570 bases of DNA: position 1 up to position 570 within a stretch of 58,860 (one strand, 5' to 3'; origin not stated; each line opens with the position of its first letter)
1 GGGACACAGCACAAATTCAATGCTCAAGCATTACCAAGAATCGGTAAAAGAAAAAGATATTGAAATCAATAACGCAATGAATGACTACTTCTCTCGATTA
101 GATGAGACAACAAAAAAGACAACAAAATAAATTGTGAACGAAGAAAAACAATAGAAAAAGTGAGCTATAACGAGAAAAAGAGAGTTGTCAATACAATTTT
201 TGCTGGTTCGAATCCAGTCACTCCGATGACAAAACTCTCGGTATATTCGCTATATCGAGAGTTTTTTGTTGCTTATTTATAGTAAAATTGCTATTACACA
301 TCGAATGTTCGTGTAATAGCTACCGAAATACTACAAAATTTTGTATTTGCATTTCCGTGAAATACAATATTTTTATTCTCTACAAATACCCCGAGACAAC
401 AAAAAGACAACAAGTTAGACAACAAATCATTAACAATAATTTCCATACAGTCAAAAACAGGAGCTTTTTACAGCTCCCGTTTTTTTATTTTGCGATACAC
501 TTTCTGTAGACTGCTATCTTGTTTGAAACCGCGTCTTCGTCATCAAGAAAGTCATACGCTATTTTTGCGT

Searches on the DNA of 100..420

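Call 114: search_rna_families(source=window, start=100, end=420, threshold=evalue, max_evalue=1, show_alignments=1)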
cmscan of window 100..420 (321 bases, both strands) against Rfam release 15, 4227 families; matches with E-value up to 1: 6.
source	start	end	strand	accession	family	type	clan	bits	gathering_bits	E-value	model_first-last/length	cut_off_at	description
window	226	363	-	RF00514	His_leader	Cis-reg; leader;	-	30.1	49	0.0035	1-126/126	no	Histidine operon leader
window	231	299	-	RF02844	RefA9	Gene; antisense;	-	28.7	49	0.014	1-64/64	no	Enterococcus sRNA A9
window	159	268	+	RF01733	atoC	Cis-reg;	-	20.2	50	0.3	1-93/93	no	atoC RNA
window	235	261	+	RF00743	mir-308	Gene; miRNA;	-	18.2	60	0.28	1-63/63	no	mir-308 microRNA precursor family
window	215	374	+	RF02650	CncR1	Gene; sRNA;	-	17.1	76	0.083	1-213/213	no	Cag non-coding RNA1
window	258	358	+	RF02431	SpF22_sRNA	Gene; sRNA;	-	16.2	55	0.84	1-140/140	no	Streptococcus sRNA SpF22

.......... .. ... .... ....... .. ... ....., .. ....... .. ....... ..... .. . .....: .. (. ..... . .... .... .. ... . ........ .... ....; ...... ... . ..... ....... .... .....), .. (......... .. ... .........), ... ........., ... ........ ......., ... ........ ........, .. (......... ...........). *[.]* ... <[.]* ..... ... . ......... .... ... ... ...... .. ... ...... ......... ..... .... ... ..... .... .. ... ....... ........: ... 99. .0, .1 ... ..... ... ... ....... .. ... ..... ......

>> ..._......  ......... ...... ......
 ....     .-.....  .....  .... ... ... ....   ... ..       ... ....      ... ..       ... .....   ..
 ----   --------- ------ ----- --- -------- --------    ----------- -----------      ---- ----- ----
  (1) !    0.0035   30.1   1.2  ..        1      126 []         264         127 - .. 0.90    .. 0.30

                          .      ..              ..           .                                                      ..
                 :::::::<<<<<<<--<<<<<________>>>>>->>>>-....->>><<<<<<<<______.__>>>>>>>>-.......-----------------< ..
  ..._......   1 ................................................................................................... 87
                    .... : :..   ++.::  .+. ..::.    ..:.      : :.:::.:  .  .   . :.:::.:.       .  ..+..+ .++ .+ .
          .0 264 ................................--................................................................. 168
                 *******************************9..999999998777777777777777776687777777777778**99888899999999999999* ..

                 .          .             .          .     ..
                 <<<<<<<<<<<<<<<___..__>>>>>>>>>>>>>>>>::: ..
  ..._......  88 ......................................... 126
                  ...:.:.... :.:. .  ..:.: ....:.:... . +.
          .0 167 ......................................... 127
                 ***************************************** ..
